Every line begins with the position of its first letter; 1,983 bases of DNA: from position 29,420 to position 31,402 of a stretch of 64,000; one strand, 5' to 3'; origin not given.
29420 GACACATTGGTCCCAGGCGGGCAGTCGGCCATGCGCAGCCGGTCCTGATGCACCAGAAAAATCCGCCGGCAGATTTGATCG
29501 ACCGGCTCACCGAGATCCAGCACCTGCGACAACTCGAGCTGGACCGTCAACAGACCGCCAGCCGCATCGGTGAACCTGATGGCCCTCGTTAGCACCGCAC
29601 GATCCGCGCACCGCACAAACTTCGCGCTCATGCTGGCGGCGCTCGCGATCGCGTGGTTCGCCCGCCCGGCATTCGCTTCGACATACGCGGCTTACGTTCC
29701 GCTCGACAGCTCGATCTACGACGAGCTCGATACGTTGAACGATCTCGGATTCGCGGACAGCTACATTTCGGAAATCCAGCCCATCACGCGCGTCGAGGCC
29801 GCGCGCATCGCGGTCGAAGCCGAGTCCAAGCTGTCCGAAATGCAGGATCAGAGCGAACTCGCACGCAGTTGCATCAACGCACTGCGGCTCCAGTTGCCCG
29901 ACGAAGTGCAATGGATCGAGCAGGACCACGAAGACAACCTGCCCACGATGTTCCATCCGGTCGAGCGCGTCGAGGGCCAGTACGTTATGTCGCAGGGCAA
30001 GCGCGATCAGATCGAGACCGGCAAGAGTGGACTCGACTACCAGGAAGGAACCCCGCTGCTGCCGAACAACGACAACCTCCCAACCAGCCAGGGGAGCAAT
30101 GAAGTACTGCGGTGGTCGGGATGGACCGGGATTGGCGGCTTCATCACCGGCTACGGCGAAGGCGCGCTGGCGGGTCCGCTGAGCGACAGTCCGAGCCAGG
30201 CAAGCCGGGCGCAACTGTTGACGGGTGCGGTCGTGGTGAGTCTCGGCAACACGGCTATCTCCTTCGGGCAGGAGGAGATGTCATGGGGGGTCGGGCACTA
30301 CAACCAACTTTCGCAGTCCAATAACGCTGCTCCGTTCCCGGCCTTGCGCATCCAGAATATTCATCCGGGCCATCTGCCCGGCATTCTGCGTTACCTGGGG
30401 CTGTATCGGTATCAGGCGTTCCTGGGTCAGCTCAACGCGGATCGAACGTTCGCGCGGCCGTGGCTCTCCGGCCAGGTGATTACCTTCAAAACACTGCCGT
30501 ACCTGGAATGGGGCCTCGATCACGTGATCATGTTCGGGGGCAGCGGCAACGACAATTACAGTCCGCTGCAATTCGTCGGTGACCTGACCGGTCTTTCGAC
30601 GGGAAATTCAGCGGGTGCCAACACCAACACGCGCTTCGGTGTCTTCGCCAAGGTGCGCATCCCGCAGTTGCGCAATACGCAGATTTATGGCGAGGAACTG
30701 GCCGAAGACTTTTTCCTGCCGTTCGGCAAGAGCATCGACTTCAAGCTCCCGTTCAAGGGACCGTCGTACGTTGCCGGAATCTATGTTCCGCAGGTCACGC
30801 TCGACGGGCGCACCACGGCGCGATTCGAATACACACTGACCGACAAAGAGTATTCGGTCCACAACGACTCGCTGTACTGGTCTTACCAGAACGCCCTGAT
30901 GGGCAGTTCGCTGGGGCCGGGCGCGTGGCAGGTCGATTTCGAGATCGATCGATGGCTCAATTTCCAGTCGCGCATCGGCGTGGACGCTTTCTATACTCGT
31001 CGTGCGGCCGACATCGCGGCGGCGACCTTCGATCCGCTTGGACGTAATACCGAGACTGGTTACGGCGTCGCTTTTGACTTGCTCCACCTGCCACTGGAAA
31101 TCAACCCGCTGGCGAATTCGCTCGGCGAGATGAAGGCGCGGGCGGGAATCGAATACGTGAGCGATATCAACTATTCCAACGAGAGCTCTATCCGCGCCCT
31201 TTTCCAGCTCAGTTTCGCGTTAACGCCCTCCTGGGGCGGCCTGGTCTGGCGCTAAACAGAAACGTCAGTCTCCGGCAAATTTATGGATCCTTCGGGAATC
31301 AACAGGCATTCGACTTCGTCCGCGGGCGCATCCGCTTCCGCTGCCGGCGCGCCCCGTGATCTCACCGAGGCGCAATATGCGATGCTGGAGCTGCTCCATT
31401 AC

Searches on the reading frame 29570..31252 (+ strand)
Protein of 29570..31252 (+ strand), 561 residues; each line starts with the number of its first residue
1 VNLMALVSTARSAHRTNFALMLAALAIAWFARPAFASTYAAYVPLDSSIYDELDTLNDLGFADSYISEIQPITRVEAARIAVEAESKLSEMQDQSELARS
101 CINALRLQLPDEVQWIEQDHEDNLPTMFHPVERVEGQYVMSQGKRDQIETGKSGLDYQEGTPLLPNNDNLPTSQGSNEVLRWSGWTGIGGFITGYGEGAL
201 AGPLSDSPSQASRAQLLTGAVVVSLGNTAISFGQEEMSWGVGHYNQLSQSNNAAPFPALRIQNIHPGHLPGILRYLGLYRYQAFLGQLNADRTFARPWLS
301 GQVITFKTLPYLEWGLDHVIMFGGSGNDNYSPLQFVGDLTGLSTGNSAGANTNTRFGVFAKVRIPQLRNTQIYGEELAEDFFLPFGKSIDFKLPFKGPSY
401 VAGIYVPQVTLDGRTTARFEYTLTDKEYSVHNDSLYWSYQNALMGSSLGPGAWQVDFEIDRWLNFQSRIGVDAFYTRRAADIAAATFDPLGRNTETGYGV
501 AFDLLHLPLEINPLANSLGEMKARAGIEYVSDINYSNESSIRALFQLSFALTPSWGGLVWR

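Call 34: search_protein_families(library=pfam, proteins=[window:29570-31252:+], max_evalue=0.00001)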
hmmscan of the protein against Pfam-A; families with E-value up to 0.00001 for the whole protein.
window:29570-31252:+ (561 aa): 1 family
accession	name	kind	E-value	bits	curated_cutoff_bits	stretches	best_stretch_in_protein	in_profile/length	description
PF14052.12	Caps_assemb_Wzi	-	1.3e-48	166.4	30.1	1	150-482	7-342/392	Capsule assembly protein Wzi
